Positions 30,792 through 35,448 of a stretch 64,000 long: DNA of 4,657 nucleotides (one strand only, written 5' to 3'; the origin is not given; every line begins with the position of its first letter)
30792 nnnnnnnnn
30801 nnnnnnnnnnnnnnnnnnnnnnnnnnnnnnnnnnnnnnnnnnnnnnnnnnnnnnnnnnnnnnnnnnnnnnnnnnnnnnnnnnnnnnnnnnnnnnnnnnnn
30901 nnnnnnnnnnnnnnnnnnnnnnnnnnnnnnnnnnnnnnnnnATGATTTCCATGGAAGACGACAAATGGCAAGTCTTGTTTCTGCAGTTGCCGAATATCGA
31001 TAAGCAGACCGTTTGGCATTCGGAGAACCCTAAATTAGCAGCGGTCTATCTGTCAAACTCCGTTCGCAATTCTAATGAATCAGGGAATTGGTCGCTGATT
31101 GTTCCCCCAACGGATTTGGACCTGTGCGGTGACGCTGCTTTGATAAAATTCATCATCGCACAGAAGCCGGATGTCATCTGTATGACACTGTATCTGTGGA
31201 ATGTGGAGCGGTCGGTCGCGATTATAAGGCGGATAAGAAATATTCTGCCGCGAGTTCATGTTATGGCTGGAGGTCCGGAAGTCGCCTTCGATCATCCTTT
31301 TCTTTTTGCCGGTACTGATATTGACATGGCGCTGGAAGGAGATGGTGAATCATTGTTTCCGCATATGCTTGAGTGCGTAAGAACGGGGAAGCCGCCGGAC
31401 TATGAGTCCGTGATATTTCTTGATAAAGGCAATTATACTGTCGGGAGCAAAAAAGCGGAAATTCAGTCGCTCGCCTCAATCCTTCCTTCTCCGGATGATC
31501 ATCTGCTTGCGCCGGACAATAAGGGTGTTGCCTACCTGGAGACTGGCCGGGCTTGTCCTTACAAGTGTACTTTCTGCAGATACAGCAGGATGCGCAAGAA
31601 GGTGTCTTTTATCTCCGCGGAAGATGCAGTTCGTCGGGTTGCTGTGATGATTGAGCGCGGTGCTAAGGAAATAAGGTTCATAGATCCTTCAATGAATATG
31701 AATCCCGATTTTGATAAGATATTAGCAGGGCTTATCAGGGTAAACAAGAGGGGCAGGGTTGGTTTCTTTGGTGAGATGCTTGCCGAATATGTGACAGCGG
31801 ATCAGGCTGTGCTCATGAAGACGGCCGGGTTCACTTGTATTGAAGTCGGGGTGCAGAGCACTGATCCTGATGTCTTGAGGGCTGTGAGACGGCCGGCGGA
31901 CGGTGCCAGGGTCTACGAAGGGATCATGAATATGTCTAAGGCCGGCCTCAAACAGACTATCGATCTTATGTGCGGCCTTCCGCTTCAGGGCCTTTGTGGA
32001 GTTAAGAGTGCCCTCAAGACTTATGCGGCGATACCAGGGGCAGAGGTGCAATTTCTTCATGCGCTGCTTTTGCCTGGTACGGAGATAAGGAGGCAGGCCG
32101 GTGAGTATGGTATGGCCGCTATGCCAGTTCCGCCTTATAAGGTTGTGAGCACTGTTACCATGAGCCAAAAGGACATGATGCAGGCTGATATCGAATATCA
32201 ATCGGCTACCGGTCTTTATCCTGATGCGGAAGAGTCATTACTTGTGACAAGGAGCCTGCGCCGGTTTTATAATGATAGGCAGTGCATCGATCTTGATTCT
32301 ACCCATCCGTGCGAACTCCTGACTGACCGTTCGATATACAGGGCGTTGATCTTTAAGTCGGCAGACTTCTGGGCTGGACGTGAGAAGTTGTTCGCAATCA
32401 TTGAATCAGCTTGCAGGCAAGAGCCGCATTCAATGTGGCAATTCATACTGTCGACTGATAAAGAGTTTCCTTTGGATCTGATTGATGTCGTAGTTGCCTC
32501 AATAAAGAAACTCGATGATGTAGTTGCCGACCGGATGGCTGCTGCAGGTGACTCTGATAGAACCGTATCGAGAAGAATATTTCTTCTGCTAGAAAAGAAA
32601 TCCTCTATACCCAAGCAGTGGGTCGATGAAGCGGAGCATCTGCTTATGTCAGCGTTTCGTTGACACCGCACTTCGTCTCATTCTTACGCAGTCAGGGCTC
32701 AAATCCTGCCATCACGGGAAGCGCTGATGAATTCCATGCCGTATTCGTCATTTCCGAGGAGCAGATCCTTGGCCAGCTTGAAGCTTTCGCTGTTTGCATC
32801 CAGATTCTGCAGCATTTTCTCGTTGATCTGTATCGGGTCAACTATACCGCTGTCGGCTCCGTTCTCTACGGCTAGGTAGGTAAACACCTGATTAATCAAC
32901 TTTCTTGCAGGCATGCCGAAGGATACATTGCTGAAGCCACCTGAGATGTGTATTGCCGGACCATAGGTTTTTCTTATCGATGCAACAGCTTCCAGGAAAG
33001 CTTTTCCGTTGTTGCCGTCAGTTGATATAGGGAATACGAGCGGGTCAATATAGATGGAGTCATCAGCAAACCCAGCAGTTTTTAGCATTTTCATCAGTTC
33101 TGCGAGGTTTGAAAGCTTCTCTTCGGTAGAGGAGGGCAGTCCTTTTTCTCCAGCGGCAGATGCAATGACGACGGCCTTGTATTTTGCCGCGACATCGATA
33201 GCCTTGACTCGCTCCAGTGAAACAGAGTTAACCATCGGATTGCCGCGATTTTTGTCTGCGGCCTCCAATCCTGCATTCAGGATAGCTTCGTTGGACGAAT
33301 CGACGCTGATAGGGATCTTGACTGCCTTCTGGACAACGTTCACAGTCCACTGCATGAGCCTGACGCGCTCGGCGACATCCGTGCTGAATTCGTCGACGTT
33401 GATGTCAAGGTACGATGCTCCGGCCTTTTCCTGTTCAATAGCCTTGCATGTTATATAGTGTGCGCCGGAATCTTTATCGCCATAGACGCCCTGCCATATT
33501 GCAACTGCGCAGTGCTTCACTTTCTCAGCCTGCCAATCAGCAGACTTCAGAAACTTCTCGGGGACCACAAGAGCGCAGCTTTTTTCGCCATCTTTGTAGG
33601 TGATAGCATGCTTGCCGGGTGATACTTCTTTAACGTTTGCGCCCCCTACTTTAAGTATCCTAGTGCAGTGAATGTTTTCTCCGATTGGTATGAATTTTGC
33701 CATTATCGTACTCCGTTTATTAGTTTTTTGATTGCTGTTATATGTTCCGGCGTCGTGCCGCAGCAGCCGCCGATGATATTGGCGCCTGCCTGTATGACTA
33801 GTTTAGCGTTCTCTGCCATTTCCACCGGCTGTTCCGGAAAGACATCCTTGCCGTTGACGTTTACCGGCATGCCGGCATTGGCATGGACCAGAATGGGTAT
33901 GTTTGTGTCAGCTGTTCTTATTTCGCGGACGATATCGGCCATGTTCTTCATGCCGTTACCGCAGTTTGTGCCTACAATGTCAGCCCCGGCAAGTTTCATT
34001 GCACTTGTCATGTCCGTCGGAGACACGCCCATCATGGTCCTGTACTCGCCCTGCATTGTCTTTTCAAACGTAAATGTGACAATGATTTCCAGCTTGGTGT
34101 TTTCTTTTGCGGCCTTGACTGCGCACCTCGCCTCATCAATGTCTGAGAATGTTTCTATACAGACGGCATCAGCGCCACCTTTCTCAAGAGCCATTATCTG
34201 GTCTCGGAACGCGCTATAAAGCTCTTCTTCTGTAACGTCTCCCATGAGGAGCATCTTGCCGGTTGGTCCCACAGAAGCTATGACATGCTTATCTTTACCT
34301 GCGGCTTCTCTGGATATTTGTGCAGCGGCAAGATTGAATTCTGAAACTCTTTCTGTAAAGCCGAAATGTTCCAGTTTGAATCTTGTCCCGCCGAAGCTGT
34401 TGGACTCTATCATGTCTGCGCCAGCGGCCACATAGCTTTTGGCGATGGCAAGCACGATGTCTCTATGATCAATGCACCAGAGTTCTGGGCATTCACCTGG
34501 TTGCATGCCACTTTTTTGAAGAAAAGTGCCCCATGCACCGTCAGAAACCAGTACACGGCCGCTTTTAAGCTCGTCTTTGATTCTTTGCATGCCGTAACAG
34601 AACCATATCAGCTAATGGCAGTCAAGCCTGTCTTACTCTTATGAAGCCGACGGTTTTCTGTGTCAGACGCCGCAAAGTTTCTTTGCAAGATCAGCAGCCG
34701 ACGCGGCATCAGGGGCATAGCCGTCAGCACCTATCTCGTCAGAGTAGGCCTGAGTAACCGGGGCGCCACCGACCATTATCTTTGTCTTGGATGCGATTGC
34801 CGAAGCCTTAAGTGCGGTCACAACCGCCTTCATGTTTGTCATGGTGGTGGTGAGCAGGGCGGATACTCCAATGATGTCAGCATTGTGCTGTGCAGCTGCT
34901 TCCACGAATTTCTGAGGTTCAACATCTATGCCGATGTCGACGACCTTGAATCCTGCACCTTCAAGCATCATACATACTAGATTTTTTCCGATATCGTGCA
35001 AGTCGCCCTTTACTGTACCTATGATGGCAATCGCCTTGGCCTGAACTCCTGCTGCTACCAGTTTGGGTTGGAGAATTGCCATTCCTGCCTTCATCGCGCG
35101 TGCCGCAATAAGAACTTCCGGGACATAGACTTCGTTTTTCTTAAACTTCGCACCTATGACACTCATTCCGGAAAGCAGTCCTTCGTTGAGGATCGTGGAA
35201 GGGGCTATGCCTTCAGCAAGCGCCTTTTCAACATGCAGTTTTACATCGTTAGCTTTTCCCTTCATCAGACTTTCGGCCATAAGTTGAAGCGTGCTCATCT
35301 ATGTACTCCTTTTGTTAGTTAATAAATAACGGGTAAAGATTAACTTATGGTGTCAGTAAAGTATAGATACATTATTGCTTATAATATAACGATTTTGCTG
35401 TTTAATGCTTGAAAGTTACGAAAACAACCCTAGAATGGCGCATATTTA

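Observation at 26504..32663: Translationally coupled trio: exported poly-CxxCxGxG protein, LRR receptor-type Ser/Thr kinase, B12-binding radical SAM enzyme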

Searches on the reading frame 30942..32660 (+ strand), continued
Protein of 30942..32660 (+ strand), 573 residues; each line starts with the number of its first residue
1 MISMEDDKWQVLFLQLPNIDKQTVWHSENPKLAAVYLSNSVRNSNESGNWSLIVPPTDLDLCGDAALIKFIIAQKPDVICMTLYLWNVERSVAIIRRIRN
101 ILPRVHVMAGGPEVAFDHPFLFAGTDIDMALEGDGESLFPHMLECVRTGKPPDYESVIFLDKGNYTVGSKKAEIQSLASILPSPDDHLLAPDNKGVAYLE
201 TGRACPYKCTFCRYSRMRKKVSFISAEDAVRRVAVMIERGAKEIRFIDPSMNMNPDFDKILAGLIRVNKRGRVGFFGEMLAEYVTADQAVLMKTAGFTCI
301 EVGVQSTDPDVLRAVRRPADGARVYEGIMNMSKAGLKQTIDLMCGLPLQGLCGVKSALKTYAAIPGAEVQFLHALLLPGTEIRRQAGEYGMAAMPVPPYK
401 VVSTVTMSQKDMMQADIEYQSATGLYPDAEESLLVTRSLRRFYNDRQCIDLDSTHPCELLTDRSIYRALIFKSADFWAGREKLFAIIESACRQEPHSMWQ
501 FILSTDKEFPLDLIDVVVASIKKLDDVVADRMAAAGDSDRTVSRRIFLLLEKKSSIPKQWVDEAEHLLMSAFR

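Call 13: find_encoding_contigs(protein=P0034, flank=8000, max_places=2)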
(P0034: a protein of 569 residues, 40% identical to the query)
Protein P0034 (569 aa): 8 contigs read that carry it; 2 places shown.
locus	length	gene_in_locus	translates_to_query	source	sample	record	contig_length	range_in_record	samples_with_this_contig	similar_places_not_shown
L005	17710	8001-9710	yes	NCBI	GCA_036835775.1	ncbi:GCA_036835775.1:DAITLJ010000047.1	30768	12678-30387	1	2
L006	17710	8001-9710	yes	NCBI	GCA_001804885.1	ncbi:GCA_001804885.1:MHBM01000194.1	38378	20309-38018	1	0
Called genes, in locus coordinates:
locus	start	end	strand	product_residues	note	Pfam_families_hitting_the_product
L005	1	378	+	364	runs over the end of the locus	PF10102:DUF2341 (weak), PF13385:Laminin_G_3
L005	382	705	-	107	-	PF11872:DUF3392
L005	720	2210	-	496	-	PF00478:IMPDH, PF00571:CBS, PF01070:FMN_dh, PF03060:NMO (weak)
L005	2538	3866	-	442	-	PF02254:TrkA_N (faint), PF03721:UDPG_MGDP_dh_N, PF00984:UDPG_MGDP_dh, PF03720:UDPG_MGDP_dh_C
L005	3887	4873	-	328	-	-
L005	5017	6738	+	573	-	PF03485:Arg_tRNA_synt_N, PF00750:tRNA-synt_1d, PF05746:DALR_1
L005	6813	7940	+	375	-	-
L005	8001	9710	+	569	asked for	PF02310:B12-binding, PF04055:Radical_SAM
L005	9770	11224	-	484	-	PF13378:MR_MLE_C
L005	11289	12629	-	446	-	PF02885:Glycos_trans_3N, PF00591:Glycos_transf_3, PF07831:PYNP_C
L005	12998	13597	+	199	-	PF00440:TetR_N, PF17932:TetR_C_24 (weak), PF14246:TetR_C_7 (weak)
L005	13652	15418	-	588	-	PF07607:DUF1570 (weak)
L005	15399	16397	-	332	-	PF01261:AP_endonuc_2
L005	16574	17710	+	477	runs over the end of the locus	PF01336:tRNA_anti-codon, PF00152:tRNA-synt_2, PF01409:tRNA-synt_2d (faint)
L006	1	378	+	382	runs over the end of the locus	PF10102:DUF2341 (weak), PF13385:Laminin_G_3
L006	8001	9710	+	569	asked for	PF02310:B12-binding, PF04055:Radical_SAM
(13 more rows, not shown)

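Call 34: search_solved_structures(query=window:30942-32660:+, max_evalue=0.01)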
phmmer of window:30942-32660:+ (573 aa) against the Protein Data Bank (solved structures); distinct sequences matched with E-value up to 0.01: 5.
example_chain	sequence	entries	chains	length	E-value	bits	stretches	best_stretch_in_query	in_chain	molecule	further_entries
7kdx_A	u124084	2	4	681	5e-16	61.5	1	75-395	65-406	Methyltransferase TokK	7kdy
9n1b_A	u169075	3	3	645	2.2e-12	49.5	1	75-395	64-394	Radical SAM protein | Radical SAM enzyme CysS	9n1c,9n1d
6fd2_B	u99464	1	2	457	8.3e-08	34.4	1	194-390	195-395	Putative apramycin biosynthetic oxidoreductase 4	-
9ccb_A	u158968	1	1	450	1.7e-06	30.1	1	95-244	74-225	Radical SAM core domain-containing protein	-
9p2u_A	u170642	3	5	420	0.00037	22.4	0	291-386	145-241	Radical S-adenosylmethionine methyltransferase NocN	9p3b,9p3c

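Call 49: find_encoding_contigs(protein=P0002, flank=10000, max_places=1)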
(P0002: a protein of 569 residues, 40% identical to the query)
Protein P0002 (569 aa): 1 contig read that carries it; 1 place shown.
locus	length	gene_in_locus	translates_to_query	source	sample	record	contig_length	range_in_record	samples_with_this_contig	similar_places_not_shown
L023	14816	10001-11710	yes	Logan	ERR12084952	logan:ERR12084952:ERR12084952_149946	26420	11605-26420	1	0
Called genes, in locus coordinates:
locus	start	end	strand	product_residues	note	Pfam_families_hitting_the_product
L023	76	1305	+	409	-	PF01938:TRAM (weak), PF05958:tRNA_U5-meth_tr, PF02475:TRM5-TYW2_MTfase (faint), PF03602:Cons_hypoth95 (weak), PF06325:PrmA, PF13847:Methyltransf_31 (weak)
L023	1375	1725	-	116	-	-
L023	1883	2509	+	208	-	PF07638:Sigma70_ECF, PF04542:Sigma70_r2, PF08281:Sigma70_r4_2, PF04545:Sigma70_r4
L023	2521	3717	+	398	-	PF13490:zf-HC2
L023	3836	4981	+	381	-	PF20208:ARPP-1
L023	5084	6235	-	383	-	PF20583:DUF6786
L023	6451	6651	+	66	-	PF01197:Ribosomal_L31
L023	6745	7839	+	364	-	PF03462:PCRF, PF00472:RF-1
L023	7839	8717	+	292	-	PF17827:PrmC_N, PF05175:MTS (weak), PF13847:Methyltransf_31 (weak), PF08242:Methyltransf_12 (weak), PF13649:Methyltransf_25 (weak)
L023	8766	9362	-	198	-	-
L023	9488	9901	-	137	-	-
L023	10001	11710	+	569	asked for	PF02310:B12-binding, PF04055:Radical_SAM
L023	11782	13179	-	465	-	-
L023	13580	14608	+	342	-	PF02445:NadA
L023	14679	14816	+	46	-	?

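Call 50: find_encoding_contigs(protein=P0007, flank=10000, max_places=1)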
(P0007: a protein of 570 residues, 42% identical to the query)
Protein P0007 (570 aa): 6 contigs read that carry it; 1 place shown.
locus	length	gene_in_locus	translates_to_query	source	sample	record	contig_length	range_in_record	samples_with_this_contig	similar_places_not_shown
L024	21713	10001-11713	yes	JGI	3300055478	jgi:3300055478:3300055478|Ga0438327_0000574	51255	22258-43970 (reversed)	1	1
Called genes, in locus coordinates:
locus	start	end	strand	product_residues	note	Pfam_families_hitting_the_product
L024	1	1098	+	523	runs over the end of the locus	PF02541:Ppx-GppA, PF24391:HD-CE (faint), PF21447:Ppx-GppA_III, PF01966:HD (weak)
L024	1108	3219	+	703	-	PF13089:PP_kinase_N, PF02503:PP_kinase, PF17941:PP_kinase_C_1, PF13091:PLDc_2 (weak), PF13090:PP_kinase_C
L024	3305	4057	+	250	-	PF05235:CHAD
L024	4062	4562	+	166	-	PF00300:His_Phos_1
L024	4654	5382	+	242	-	PF00072:Response_reg, PF08281:Sigma70_r4_2 (faint), PF00196:GerE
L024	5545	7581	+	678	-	PF00009:GTP_EFTU, PF22042:EF-G_D2, PF03144:GTP_EFTU_D2, PF14492:EFG_III, PF03764:EFG_IV, PF00679:EFG_C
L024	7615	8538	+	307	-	PF04055:Radical_SAM (weak)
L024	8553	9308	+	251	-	PF20772:TACO1_YebC_N, PF01709:Transcrip_reg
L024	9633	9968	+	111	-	PF02075:RuvC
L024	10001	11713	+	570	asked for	PF02310:B12-binding, PF04055:Radical_SAM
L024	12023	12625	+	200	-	PF01330:RuvA_N, PF14520:HHH_5, PF07499:RuvA_C (weak)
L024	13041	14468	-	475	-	PF02614:UxaC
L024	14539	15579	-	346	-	PF01075:Glyco_transf_9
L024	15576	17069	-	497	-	PF01541:GIY-YIG (weak), PF27096:UvrC_M, PF02151:UVR, PF08459:UvrC_RNaseH_dom, PF12826:HHH_2 (weak), PF14520:HHH_5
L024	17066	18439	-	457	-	PF00206:Lyase_1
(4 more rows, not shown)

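Call 72: search_protein_families(library=padloc, proteins=[window:30942-32660:+], max_evalue=0.001)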
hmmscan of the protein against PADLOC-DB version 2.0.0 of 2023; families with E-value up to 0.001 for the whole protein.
window:30942-32660:+ (573 aa): 1 family
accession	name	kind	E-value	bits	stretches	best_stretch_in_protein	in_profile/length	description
PDLC04689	PDC-M51A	-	6.5e-22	75.9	1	73-412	68-401/420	-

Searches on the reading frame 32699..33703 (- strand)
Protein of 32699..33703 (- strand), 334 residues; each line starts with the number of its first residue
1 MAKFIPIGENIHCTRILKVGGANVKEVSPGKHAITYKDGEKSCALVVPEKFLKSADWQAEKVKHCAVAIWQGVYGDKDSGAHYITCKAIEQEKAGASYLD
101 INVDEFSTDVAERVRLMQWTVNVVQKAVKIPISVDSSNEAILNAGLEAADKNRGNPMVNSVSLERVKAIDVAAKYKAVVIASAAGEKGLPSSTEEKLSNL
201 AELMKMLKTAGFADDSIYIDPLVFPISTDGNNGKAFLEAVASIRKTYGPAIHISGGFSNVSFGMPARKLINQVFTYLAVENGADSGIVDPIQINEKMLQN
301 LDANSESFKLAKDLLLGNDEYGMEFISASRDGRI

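Call 8: search_protein_families(library=pfam, proteins=[window:32699-33703:-], max_evalue=0.01)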
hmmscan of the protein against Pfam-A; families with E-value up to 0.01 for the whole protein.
window:32699-33703:- (334 aa): 2 families
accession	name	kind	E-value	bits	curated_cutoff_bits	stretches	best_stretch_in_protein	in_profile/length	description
PF00809.28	Pterin_bind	-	2.1e-24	86.9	25.5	1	87-289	26-244/244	Pterin binding enzyme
PF03599.22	CdhD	-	3.1e-06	26.6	24.8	1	103-245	75-197/387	CO dehydrogenase/acetyl-CoA synthase delta subunit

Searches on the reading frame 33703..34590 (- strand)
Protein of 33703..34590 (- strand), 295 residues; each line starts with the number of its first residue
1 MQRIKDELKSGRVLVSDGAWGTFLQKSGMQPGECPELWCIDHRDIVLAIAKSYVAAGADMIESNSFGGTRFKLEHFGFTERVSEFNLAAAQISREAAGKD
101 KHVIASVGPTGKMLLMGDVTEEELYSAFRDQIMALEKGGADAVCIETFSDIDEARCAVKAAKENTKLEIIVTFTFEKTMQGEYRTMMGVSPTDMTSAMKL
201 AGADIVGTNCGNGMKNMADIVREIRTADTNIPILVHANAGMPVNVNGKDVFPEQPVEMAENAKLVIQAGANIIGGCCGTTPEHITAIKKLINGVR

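Call 8: search_protein_families(library=pfam, proteins=[window:33703-34590:-], max_evalue=0.01)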
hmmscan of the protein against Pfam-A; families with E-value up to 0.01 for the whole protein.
window:33703-34590:- (295 aa): 1 family
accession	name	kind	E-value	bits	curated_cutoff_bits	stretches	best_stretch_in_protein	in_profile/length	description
PF02574.22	S-methyl_trans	-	4.5e-71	240.5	22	1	14-290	1-282/283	Homocysteine S-methyltransferase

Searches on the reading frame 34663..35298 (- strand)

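Call 8: search_protein_families(library=pfam, proteins=[window:34663-35298:-], max_evalue=0.01)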
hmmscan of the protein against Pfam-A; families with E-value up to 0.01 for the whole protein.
window:34663-35298:- (211 aa): 2 families
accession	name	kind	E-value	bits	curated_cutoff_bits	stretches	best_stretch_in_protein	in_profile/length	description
PF02310.24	B12-binding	-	1.5e-30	106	32.1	1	91-201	3-119/121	B12 binding domain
PF02607.22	B12-binding_2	-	4.1e-20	72.2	23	1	6-76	4-73/74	B12 binding domain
